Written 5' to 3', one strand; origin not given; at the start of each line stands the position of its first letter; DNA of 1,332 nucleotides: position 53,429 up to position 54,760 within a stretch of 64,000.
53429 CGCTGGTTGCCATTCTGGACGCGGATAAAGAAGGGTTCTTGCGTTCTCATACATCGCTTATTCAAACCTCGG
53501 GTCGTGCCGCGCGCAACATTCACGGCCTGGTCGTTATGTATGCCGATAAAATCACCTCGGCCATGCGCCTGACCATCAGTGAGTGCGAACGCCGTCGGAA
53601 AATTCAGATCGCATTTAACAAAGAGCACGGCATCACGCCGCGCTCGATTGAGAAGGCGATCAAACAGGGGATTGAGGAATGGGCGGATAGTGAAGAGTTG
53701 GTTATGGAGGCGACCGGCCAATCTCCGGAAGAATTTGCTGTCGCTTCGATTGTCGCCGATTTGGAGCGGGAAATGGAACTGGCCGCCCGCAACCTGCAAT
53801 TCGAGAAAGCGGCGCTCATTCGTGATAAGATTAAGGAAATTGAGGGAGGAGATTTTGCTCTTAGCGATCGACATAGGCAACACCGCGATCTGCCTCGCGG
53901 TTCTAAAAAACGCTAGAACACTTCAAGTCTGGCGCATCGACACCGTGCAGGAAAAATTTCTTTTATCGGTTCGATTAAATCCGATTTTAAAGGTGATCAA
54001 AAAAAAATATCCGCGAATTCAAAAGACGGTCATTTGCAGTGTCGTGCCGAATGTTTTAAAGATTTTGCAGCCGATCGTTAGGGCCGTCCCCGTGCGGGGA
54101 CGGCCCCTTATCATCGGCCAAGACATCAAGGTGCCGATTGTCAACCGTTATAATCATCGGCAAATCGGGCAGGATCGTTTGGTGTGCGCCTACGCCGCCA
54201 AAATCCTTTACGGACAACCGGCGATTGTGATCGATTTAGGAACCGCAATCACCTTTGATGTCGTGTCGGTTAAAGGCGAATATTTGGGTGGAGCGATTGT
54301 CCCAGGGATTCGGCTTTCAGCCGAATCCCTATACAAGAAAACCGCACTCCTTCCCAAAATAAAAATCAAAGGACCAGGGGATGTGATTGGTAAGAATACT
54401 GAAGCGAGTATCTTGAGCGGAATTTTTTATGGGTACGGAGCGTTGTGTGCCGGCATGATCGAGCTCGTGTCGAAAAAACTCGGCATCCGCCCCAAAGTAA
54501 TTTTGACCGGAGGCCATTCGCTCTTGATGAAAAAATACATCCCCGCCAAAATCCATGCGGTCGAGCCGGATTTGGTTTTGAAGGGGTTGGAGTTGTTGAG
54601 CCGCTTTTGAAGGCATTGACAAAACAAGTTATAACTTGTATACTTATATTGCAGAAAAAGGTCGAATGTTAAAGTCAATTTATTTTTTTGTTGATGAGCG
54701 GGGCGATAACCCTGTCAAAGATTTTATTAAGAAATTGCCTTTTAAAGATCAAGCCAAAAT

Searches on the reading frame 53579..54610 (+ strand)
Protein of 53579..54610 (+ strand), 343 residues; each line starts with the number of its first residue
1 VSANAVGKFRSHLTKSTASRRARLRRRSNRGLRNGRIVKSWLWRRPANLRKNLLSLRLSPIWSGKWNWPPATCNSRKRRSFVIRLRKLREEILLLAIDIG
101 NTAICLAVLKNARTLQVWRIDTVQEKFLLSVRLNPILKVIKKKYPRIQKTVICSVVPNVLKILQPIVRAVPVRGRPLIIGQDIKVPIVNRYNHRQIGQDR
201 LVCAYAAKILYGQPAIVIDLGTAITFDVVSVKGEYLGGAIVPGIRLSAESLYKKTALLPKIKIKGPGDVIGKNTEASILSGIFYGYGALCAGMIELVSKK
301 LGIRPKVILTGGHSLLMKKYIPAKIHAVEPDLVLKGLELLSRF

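Call 5: search_protein_families(library=pfam, proteins=[window:53579-54610:+], max_evalue=0.01)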
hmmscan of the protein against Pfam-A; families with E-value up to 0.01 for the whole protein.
window:53579-54610:+ (343 aa): 1 family
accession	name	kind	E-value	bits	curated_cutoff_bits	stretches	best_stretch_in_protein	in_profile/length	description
PF03309.20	Pan_kinase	-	1.2e-53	182.5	24.7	1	94-295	1-204/205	Type III pantothenate kinase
